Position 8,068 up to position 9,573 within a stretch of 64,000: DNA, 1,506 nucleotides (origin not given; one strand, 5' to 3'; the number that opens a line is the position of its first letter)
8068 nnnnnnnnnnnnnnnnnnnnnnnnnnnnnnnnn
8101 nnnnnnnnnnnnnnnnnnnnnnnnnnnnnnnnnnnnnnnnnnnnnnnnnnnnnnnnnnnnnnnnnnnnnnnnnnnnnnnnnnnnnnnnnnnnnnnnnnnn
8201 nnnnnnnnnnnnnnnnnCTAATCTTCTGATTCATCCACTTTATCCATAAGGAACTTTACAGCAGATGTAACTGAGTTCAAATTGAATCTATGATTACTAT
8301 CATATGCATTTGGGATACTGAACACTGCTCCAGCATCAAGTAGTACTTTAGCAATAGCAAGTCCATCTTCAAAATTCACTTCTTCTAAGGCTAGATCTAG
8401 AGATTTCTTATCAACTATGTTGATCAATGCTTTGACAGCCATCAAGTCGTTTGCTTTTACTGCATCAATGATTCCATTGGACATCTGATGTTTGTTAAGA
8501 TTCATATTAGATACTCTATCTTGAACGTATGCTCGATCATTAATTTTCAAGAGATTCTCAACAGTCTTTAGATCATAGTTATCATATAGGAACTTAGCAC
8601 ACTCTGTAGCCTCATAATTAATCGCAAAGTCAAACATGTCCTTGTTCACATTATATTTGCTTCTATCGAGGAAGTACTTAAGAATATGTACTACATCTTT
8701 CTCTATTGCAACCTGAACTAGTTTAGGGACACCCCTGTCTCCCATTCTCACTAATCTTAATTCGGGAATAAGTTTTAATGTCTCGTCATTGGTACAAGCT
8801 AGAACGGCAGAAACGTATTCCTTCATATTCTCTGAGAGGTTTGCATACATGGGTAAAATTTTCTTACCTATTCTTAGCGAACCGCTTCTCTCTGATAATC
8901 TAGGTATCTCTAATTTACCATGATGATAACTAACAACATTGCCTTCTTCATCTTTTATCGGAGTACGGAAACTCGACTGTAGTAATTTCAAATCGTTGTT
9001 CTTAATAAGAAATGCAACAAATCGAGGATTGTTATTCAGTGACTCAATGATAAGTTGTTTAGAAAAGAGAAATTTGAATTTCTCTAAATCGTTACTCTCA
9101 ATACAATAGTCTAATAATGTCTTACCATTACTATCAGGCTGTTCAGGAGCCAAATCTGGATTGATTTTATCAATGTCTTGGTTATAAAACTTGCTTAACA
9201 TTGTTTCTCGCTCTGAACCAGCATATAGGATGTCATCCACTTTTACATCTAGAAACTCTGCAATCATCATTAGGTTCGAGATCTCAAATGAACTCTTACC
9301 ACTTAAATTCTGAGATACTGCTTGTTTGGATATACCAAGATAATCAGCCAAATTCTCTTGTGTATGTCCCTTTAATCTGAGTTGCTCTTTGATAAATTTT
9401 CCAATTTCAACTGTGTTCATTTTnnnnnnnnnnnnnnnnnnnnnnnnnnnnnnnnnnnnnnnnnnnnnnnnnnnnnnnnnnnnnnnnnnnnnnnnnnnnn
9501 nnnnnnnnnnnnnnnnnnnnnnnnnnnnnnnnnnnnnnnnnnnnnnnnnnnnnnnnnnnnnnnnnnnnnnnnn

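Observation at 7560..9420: Overlapping gene pair: XRE-HTH/helical-repeat protein and a 2-TM membrane protein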

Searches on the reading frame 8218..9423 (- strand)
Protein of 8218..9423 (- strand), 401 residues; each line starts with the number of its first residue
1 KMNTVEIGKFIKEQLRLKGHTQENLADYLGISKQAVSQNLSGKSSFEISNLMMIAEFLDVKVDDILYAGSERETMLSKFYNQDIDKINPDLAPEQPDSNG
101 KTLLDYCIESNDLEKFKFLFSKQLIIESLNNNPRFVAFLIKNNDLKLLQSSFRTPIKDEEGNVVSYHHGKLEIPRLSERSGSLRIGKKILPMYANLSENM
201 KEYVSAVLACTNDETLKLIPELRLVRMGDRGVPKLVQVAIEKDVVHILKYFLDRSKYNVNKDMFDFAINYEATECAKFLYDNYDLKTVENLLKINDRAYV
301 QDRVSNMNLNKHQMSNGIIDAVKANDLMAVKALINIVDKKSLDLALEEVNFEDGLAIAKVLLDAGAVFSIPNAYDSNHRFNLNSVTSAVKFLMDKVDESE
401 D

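Call 3: search_protein_families(library=pfam, proteins=[window:8218-9423:-], max_evalue=0.1)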
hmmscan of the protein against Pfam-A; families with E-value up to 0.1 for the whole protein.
window:8218-9423:- (401 aa): 15 families
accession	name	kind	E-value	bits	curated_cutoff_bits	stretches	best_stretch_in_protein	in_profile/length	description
PF01381.28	HTH_3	-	1.3e-09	38.4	23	1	11-64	1-54/55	Helix-turn-helix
PF12796.13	Ank_2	-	3.2e-06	28.1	27.3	0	94-122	56-82/90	Ankyrin repeats (3 copies)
PF13443.12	HTH_26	-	4.3e-06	27.3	22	1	11-66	2-58/63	Cro/C1-type HTH DNA-binding domain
PF07022.19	Phage_CI_repr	-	3.3e-05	24.6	22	1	20-67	13-59/65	Bacteriophage CI repressor helix-turn-helix domain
PF05339.17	DUF739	-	0.0073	16.9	27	1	18-65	15-62/69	Protein of unknown function (DUF739)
PF08667.16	BetR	-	0.017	15.6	21.6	1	23-66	26-69/148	BetR domain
PF12802.13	MarR_2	-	0.02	15.5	27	1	19-40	19-41/61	MarR family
PF13606.12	Ank_3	-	0.035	15.1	22.3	0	99-121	1-23/30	Ankyrin repeat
PF11929.14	DUF3447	-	0.054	13.9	26.9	0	237-290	11-63/76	Domain of unknown function (DUF3447)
PF13693.12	HTH_35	-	0.06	13.8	25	0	11-65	7-58/75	Winged helix-turn-helix DNA-binding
PF13744.12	HTH_37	-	0.066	13.5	27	0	6-62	18-75/80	Helix-turn-helix domain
PF14549.12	P22_Cro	-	0.075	13.3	30.2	0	22-38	12-28/60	DNA-binding transcriptional regulator Cro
PF04545.22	Sigma70_r4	-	0.08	12.9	24.1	0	17-38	18-39/50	Sigma-70, region 4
PF04967.18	HTH_10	-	0.094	13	23.1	0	21-41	25-45/53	HTH DNA binding domain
PF13545.12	HTH_Crp_2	-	0.099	13.1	27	0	21-41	24-44/70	Crp-like helix-turn-helix domain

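Call 4: search_protein_families(library=padloc, proteins=[window:8218-9423:-], max_evalue=0.1)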
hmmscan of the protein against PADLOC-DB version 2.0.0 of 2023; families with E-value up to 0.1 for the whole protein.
window:8218-9423:- (401 aa): 11 families
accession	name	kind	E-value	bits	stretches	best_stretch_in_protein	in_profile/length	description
PDLC04775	PDC-M69A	-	1.5e-12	46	1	6-72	7-73/113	-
PDLC02926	HTH_VI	-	5.1e-06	24.7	1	7-74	2-69/92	-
PDLC04760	PDC-M64C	-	1.6e-05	23.1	1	5-62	25-82/93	-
PDLC03947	RmrA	-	0.00021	18.2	1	7-63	12-68/383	-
PDLC03954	RmrA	-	0.00035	17.6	1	12-80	16-84/380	-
PDLC03944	RmrA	-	0.00069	16.8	1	10-59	10-59/384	-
PDLC03952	RmrA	-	0.0012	15.7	1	16-62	32-78/395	-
PDLC03945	RmrA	-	0.0019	15.4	1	7-63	3-59/394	-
PDLC04762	PDC-M64C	-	0.0026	15.8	1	7-66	28-87/97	-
PDLC04761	PDC-M64C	-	0.0073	14.8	1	7-62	34-89/100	-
PDLC04759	PDC-M64B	-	0.014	13.4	1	6-53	26-73/135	-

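Call 8: search_solved_structures(query=window:8218-9420:-, max_evalue=1, show_alignments=2)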
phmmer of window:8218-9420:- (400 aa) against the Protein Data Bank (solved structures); distinct sequences matched with E-value up to 1: 6.
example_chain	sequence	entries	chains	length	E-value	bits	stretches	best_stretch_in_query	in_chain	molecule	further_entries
4hb5_A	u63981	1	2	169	0.0076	18.6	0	91-181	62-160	Engineered Protein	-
8tac_A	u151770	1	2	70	0.039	16.2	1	5-57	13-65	DBP48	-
2b5a_A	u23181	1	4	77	0.16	14.2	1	6-62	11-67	C.BclI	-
5eil_A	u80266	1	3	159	0.35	13.1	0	91-180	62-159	TRI-05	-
1lli_A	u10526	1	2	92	0.36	13.1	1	16-64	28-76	PROTEIN (LAMBDA REPRESSOR)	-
1y7y_A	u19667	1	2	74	0.53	12.5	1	3-62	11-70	C.AhdI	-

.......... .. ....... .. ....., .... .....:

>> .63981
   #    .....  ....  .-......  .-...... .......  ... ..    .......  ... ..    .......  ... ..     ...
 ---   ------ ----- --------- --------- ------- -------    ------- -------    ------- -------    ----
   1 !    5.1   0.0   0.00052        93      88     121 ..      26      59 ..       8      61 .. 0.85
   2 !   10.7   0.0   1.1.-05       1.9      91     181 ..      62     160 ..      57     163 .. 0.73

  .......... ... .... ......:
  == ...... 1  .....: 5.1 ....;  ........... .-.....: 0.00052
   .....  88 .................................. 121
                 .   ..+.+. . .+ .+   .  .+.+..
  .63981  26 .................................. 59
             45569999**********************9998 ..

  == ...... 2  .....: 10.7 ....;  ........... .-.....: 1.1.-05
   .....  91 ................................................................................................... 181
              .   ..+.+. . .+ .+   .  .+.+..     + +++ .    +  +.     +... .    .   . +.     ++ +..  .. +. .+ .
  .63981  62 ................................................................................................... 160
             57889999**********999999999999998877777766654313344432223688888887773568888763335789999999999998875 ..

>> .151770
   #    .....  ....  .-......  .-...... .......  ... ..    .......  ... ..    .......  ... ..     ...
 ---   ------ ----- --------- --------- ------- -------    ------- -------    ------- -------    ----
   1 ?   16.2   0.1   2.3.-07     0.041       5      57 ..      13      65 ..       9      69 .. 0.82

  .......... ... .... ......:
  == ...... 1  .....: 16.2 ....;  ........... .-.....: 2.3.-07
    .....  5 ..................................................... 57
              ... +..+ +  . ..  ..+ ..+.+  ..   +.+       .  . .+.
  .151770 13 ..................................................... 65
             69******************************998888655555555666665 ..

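Call 11: find_homologous_proteins(query=window:8218-9420:-, max_evalue=0.001)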
Query window:8218-9420:- (400 aa): 11 proteins with E <= 0.001 among 4006 candidates.
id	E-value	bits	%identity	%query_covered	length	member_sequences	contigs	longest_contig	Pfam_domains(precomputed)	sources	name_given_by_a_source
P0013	2.7e-255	864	100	100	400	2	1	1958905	PF01381.29,PF12796.14,PF13443.13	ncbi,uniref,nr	ncbi:helix-turn-helix domain-containing protein [Candidatus Xianfuyuplasma coldseepsis]|uniref:Helix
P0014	1.9e-151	522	61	100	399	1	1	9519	PF12844.14,PF01381.29,PF07022.20,PF13443.13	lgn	-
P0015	3.1e-150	518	62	99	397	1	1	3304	PF01381.29,PF12796.14,PF13443.13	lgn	-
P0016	4.8e-147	508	58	100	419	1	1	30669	PF01381.29,PF07022.20,PF13443.13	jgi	-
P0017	2.2e-143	496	59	100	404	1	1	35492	PF12844.14,PF01381.29,PF07022.20,PF13443.13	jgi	jgi:transcriptional regulator with XRE-family HTH domain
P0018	8.2e-142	491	58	100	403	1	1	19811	PF01381.29,PF07022.20,PF13443.13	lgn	-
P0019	1.3e-134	467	57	99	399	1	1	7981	PF12844.14,PF01381.29,PF12796.14,PF07022.20,PF13560.13,PF13443.13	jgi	jgi:transcriptional regulator with XRE-family HTH domain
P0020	1.2e-33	135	33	70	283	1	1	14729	PF01381.29,PF13443.13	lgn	-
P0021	9.0e-31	125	84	19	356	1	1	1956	PF01381.29,PF07022.20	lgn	-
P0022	6.1e-30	123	83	19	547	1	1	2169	PF02687.28,PF01381.29,PF07022.20,PF13443.13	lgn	-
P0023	1.9e-26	111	33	65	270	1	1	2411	PF01381.29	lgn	-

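Call 16: find_encoding_contigs(protein=P0016, flank=8000, max_places=3)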
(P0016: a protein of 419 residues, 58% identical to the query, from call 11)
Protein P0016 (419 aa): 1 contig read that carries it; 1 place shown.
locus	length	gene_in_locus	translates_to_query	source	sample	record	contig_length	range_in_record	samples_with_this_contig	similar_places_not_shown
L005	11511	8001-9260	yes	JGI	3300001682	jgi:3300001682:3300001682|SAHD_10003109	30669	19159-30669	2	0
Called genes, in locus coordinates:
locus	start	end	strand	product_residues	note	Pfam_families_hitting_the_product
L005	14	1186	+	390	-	PF04932:Wzy_C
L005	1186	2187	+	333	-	-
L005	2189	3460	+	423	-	PF01943:Polysacc_synt (weak)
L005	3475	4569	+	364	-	PF13439:Glyco_transf_4, PF00534:Glycos_transf_1, PF13692:Glyco_trans_1_4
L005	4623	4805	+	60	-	-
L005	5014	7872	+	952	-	PF13306:LRR_5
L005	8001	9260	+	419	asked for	PF01381:HTH_3, PF07022:Phage_CI_repr (faint), PF13443:HTH_26 (weak)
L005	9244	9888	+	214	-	-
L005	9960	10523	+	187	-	PF11667:DUF3267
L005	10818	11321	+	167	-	-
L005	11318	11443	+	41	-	-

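Call 17: find_encoding_contigs(protein=P0014, flank=8000, max_places=3)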
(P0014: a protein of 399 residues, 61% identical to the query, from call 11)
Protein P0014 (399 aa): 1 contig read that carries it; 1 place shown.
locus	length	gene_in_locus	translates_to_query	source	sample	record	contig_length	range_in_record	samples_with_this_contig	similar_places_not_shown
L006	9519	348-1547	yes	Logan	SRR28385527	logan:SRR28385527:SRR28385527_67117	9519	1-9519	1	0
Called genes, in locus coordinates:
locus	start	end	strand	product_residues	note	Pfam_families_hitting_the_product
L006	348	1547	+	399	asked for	PF01381:HTH_3, PF07022:Phage_CI_repr (faint), PF12844:HTH_19 (faint), PF13443:HTH_26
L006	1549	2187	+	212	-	-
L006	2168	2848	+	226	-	-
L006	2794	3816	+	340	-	-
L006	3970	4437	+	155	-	PF13673:Acetyltransf_10 (weak), PF00583:Acetyltransf_1, PF13508:Acetyltransf_7 (weak)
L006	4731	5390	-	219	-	PF02525:Flavodoxin_2 (weak), PF03358:FMN_red (faint)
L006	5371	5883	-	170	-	-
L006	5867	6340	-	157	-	PF01047:MarR, PF12802:MarR_2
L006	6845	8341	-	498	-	PF14903:WG_beta_rep (weak)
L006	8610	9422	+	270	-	PF00149:Metallophos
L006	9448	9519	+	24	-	?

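Call 18: find_encoding_contigs(protein=P0019, flank=8000, max_places=3)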
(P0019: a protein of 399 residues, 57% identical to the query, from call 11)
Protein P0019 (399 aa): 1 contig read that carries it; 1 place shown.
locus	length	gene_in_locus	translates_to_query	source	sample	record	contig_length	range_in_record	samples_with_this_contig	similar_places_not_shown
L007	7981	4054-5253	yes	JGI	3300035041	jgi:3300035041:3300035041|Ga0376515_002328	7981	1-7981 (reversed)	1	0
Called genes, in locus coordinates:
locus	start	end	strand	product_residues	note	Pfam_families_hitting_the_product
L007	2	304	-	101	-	?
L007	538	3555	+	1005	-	PF00149:Metallophos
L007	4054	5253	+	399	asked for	PF01381:HTH_3, PF07022:Phage_CI_repr (weak), PF12844:HTH_19 (weak), PF13443:HTH_26, PF13560:HTH_31 (faint), PF12796:Ank_2 (faint)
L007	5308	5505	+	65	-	-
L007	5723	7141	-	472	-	PF01381:HTH_3, PF12844:HTH_19, PF13443:HTH_26, PF13560:HTH_31 (weak)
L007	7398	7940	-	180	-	PF02518:HATPase_c, PF14501:HATPase_c_5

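Call 25: search_protein_families(library=pfam, proteins=[L007:5308-5505:+, L006:2168-2848:+, L005:9960-10523:+], max_evalue=0.05)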
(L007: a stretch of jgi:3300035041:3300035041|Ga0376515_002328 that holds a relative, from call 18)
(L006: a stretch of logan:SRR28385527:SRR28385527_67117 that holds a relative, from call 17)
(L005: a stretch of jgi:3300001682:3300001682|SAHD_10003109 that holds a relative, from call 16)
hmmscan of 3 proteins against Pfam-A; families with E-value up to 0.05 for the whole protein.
L007:5308-5505:+ (65 aa): 1 family
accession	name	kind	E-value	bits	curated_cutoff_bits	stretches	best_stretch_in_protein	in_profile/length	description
PF07647.24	SAM_2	-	0.032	14.9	20.5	0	1-20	47-66/66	SAM domain (Sterile alpha motif)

L006:2168-2848:+ (226 aa): 2 families
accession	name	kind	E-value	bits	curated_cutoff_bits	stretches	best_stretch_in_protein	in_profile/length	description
PF13248.11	Zn_ribbon_3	-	0.015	15.2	27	0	75-83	16-24/26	zinc-ribbon domain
PF17764.6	PriA_3primeBD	-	0.026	14.8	22.7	0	168-224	4-63/96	3'DNA-binding domain (3'BD)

L005:9960-10523:+ (187 aa): 1 family
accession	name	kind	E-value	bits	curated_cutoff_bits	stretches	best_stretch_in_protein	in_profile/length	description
PF11667.14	DUF3267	-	3.8e-22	79.1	27.1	1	68-168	2-105/108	Putative zincin peptidase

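Call 29: find_encoding_contigs(protein=P0020, flank=6000, max_places=3)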
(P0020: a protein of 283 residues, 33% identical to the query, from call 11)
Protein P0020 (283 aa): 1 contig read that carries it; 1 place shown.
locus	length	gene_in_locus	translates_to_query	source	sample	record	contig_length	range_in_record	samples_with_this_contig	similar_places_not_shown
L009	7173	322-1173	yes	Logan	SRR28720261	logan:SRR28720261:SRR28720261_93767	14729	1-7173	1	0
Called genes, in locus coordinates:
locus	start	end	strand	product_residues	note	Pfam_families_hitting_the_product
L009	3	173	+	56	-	?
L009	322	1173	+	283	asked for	PF13443:HTH_26, PF01381:HTH_3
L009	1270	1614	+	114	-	-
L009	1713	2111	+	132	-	-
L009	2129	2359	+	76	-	PF01381:HTH_3 (weak)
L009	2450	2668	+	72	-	PF13560:HTH_31 (weak), PF12844:HTH_19 (weak), PF01381:HTH_3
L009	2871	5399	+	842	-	PF13086:AAA_11, PF13245:AAA_19, PF13604:AAA_30 (weak), PF01443:Viral_helicase1 (faint), PF13086:AAA_11 (weak), PF13087:AAA_12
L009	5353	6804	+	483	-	-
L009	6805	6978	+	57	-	-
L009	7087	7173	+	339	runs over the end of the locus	-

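Call 47: predict_structure(alignment_id=A3)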
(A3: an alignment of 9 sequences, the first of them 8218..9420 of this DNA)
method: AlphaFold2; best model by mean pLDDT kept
length: 400 residues; sequences in the alignment: 9
mean_pLDDT: 82.9   pTM: 0.64
mean pLDDT of the five models: 82.9, 82.7, 81.5, 81.4, 80.6
residues with pLDDT >= 90: 164; 70-90: 169; 50-70: 61; < 50: 6
segments of 3 or more residues with pLDDT < 50: 178-180, 398-400
pLDDT, mean of each block of 10 residues (from residue 1): 83 91 93 91 86 89 70 83 90 82 94 95 90 96 94 86 90 71 60 90 96 92 65 91 95 85 91 95 85 85 70 76 79 77 80 79 75 63 61 52
secondary structure, 60 per line:
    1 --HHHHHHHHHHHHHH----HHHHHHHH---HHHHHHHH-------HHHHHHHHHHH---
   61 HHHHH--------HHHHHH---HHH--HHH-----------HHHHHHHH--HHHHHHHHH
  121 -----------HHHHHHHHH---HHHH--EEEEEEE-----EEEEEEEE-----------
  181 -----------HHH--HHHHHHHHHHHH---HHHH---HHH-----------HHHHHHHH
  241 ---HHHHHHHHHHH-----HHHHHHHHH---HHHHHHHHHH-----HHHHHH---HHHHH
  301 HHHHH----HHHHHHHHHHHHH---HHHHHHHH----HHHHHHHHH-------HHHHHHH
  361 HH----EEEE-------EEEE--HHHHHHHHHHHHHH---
elements in order: H3-16 H21-28 H32-39 H47-57 H61-65 H74-79 H102-109 H112-120 H132-140 H144-147 E150-156 E162-169 H197-208 H212-215 H233-240 H244-254 H260-268 H272-281 H287-292 H296-305 H310-322 H326-333 H338-346 H354-362 E367-370 E378-381 H384-397

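Call 50: fold_search(model_id=the predicted structure, library=pdb)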
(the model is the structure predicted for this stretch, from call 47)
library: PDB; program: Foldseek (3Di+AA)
matches with E <= 10: 894; with E <= 0.001: 0
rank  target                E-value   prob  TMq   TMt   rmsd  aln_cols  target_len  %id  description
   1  3u3w_A                4.9e-03  0.99  0.18  0.25  17.8       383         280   12  Crystal Structure of Bacillus thuringiensis PlcR in complex with the peptide PapR7 and DNA (released 2013-01-09)
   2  5fd4_A                5.3e-03  0.96  0.16  0.20  23.2       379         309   11  Crystal Structure of ComR from Streptococcus suis (released 2016-11-02)
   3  5juf                  7.2e-03  0.95  0.16  0.21  22.6       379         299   13  Crystal structure of the apo form of ComR from S. thermophilus. (released 2016-10-26)
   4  6hu8                  1.4e-02  0.90  0.16  0.21  22.8       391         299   11  Apo form of the competence regulator ComR from Streptococcus vestibularis (released 2019-10-23)
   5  6qer_A                1.6e-02  0.90  0.16  0.21  22.4       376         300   13  Apo Form Of ComR From S. Thermophilus in space group C2 (released 2019-02-20)
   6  5y4d                  2.2e-02  0.84  0.22  0.15  14.7       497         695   13  Crystal Structure of AnkB Ankyrin Repeats in Complex with AnkR/AnkB Chimeric Autoinhibition Segment (released 2017-09-13)
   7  2axu_B                2.3e-02  0.89  0.17  0.22  18.0       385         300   14  Structure of PrgX (released 2005-12-06)
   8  5mak_A                2.9e-02  0.98  0.26  0.33  12.9       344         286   12  GFP-binding DARPin fusion gc_R7 (released 2017-11-08)
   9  6qer_C                3.3e-02  0.82  0.16  0.21  21.0       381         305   12  Apo Form Of ComR From S. Thermophilus in space group C2 (released 2019-02-20)
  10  2b5a_A                4.0e-02  1.00  0.16  0.75   2.2        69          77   25  C.BclI, Control Element of the BclI Restriction-Modification System (released 2006-01-03)
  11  5jub_A                4.4e-02  0.82  0.17  0.22  20.2       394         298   12  Crystal structure of ComR from S.thermophilus in complex with DNA and its signalling peptide ComS. (released 2016-10-26)
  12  2axu_F                4.4e-02  0.80  0.17  0.22  17.9       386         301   13  Structure of PrgX (released 2005-12-06)
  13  6qer_D                4.8e-02  0.75  0.16  0.21  23.0       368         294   12  Apo Form Of ComR From S. Thermophilus in space group C2 (released 2019-02-20)
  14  3zkc_B                5.0e-02  1.00  0.15  0.84   1.4        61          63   30  Crystal structure of the master regulator for biofilm formation SinR in complex with DNA. (released 2013-03-06)
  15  2awi_A                5.0e-02  0.75  0.16  0.22  17.7       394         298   13  Structure of PrgX Y153C mutant (released 2005-12-06)
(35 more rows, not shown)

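Call 51: search_protein_representatives(protein=window:8218-9204:-)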
Query: 328 residues. Proteins with E-value up to 0.001 (for the whole library): 33; up to 1e-10: 19; up to 1e-30: 1. The best 33 are listed.
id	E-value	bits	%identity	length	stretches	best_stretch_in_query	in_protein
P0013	4.8e-209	708.9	100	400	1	1-328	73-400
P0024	3.0e-29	118.6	35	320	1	1-228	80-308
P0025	8.1e-28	113.8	33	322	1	2-235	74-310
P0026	7.1e-27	110.8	32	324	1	1-233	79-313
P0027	5.4e-23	98.0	35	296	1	1-208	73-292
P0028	1.0e-21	93.8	29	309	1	1-232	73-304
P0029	1.2e-20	90.3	31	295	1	2-237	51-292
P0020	1.6e-18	83.3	30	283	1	5-206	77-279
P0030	4.1e-18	82.0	30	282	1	2-208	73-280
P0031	8.0e-17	77.8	26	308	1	2-211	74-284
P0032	1.2e-16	77.2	29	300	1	3-218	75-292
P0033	1.4e-16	77.0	30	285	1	2-186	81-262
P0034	7.4e-16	74.6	28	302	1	3-184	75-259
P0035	3.4e-15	72.4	27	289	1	3-207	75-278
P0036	1.4e-13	67.2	31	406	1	6-325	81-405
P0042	1.6e-10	57.1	29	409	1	9-324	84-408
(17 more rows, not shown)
